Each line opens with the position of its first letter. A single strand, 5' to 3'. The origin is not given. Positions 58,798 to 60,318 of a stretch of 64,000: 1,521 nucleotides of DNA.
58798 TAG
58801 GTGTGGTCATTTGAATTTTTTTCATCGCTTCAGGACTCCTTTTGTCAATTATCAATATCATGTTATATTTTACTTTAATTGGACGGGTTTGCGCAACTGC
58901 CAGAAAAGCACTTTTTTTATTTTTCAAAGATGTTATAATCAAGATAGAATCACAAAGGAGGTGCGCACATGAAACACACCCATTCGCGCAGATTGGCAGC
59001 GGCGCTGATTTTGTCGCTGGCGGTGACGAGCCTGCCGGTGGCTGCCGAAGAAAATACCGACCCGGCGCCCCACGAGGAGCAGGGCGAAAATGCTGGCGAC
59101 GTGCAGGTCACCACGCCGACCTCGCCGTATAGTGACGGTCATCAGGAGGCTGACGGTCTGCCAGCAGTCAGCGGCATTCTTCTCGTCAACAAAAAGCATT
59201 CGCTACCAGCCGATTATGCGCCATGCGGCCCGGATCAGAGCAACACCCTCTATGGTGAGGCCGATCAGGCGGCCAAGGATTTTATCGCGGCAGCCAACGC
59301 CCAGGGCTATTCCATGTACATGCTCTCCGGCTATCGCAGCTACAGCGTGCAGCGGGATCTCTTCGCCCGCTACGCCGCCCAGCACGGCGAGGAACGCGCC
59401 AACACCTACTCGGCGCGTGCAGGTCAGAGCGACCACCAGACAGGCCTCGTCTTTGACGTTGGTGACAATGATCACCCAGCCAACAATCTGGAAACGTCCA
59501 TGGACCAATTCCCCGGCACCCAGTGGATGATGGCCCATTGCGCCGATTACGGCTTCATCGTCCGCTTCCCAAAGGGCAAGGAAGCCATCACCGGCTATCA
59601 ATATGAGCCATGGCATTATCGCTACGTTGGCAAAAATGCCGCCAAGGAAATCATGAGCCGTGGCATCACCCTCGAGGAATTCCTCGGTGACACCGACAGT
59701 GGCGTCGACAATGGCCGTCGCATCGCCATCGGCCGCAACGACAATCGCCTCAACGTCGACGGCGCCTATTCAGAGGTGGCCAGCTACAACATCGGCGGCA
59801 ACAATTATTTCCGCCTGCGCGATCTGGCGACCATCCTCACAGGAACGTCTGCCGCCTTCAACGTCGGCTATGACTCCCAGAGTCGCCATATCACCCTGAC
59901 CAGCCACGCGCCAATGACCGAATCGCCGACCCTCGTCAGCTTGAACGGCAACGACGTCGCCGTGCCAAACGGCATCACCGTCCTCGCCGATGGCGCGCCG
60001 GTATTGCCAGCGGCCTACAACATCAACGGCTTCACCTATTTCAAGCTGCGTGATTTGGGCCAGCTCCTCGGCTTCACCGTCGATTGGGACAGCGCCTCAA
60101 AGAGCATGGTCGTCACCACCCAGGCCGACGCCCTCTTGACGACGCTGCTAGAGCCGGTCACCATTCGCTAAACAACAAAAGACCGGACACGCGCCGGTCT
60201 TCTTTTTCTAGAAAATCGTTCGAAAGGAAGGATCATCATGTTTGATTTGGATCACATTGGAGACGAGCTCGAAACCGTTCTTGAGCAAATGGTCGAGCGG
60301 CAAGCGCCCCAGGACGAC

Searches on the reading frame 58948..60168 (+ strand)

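Call 64: search_protein_families(library=pfam, proteins=[window:58948-60168:+], max_evalue=0.001)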
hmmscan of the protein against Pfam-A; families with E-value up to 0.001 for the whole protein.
window:58948-60168:+ (407 aa): 2 families
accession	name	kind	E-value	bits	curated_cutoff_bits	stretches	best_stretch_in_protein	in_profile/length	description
PF02557.22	VanY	-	6.1e-41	139.7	25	1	101-229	4-132/132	D-alanyl-D-alanine carboxypeptidase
PF07833.16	Cu_amine_oxidN1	-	1.8e-08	34.7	24.2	1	274-388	8-107/108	Copper amine oxidase N-terminal domain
